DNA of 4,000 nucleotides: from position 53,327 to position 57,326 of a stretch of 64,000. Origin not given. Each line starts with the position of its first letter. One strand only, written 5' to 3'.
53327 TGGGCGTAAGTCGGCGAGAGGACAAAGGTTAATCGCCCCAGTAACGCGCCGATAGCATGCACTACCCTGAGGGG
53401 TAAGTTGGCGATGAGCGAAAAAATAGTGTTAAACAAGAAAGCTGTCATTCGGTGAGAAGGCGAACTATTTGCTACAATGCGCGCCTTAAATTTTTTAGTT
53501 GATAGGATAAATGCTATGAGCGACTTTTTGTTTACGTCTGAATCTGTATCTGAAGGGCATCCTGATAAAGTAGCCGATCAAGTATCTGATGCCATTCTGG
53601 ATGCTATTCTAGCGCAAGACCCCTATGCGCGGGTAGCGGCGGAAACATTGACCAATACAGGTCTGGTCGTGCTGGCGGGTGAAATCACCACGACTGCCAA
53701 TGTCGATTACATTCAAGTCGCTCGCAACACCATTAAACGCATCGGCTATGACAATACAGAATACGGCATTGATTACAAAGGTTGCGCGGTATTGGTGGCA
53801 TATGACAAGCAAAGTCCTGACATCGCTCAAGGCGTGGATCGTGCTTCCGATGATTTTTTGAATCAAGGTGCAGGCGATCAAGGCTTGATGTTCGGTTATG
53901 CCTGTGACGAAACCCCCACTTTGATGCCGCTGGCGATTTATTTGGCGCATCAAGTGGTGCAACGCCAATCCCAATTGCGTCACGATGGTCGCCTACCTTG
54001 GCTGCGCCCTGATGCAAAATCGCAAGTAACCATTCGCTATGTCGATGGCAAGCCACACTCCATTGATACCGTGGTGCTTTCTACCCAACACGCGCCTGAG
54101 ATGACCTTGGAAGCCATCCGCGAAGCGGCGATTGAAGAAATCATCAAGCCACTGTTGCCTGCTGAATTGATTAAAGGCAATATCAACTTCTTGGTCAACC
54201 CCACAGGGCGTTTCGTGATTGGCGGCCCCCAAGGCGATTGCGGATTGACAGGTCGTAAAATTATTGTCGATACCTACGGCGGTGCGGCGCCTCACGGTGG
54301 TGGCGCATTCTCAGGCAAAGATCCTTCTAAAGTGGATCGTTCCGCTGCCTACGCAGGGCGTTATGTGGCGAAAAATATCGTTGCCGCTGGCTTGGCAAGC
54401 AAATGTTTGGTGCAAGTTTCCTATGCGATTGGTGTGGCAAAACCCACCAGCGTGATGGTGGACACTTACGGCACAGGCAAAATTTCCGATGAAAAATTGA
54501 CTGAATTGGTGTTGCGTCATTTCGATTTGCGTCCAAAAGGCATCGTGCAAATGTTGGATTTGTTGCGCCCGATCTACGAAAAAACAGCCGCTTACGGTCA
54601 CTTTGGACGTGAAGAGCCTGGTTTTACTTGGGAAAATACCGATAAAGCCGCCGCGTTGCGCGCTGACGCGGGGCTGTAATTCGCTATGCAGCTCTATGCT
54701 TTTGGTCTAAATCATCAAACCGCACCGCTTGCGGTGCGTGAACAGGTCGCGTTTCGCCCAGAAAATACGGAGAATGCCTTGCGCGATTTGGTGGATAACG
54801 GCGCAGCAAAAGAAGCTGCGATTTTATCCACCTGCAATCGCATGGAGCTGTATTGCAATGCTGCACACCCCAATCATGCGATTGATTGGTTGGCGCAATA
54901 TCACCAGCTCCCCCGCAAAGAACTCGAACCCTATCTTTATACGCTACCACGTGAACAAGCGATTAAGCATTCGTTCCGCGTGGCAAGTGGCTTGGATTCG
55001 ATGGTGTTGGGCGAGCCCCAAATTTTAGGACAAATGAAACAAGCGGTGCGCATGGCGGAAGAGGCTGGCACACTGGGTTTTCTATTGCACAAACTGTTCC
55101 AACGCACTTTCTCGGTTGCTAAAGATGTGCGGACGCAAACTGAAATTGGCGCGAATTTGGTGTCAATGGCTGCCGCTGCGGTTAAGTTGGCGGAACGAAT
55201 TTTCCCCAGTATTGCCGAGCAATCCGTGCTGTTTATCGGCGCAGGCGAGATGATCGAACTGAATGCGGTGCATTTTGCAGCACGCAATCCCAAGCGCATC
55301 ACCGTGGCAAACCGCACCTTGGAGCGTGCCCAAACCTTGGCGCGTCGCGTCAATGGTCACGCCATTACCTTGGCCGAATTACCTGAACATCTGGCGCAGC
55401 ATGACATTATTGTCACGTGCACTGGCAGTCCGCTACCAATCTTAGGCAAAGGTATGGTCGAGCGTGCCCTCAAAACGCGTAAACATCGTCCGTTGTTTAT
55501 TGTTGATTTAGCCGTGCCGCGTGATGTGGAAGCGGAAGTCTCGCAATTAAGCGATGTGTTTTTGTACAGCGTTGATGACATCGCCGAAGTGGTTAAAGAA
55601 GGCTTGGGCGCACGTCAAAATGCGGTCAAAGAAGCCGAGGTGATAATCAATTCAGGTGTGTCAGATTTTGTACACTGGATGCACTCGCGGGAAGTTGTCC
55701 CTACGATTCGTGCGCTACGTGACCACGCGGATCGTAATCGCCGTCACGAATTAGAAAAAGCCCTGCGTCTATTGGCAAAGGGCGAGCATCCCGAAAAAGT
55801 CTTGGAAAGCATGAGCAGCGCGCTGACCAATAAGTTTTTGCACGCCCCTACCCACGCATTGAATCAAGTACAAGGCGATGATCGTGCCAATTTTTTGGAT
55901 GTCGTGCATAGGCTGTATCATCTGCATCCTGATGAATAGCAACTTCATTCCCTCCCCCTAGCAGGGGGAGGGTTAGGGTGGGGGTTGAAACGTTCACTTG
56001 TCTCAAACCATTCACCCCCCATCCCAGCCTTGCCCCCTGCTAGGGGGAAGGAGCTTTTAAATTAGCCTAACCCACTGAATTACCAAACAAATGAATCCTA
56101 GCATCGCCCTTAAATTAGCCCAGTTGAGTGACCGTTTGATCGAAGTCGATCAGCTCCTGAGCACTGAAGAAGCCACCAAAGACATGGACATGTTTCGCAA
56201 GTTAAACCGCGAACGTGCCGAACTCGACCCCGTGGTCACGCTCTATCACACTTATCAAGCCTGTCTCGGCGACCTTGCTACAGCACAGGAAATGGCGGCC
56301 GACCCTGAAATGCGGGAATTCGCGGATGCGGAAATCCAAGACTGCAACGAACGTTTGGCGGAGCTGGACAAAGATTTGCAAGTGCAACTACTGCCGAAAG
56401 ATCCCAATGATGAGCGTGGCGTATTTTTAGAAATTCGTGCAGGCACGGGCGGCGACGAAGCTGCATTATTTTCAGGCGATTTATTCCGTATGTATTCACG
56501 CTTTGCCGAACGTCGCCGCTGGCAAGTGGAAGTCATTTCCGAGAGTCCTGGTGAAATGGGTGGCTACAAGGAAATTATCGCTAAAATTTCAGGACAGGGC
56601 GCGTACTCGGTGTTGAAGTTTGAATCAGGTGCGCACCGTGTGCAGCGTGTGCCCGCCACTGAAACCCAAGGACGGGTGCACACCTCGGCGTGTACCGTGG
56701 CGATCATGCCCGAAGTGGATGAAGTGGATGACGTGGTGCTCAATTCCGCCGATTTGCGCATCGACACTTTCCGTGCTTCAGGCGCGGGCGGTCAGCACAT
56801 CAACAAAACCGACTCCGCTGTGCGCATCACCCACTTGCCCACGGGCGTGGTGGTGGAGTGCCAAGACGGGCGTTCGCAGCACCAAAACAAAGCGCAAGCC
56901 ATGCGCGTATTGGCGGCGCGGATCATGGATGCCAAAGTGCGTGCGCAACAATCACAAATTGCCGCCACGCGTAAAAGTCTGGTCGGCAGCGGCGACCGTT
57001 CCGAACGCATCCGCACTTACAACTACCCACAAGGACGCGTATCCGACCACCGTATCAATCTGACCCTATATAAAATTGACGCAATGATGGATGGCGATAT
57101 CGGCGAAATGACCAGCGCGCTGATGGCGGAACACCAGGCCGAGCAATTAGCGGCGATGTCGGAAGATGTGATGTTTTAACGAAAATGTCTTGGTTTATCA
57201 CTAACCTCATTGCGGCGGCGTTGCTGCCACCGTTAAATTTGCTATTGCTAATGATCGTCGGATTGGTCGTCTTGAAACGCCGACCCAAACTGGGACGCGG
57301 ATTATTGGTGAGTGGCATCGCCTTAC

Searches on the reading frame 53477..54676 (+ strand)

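Call 73: search_protein_families(library=pfam, proteins=[window:53477-54676:+], max_evalue=0.00001)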
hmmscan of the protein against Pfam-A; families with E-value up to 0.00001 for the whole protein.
window:53477-54676:+ (400 aa): 3 families
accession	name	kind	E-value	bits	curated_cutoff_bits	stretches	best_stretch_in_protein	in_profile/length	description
PF02773.21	S-AdoMet_synt_C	-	5e-69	231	25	1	248-386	1-137/138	S-adenosylmethionine synthetase, C-terminal domain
PF02772.21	S-AdoMet_synt_M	-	2.6e-47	160.3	29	1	129-246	1-120/120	S-adenosylmethionine synthetase, central domain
PF00438.25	S-AdoMet_synt_N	-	5.1e-42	142.9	33.1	1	17-114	2-99/99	S-adenosylmethionine synthetase, N-terminal domain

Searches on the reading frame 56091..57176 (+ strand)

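Call 73: search_protein_families(library=pfam, proteins=[window:56091-57176:+], max_evalue=0.00001)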
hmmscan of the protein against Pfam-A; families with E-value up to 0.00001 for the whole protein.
window:56091-57176:+ (362 aa): 2 families
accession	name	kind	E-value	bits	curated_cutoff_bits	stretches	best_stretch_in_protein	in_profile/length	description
PF03462.23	PCRF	-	5.1e-73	245.5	24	1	13-203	2-194/194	PCRF domain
PF00472.26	RF-1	-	9.5e-43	145.3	35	1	212-321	3-116/116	RF-1 domain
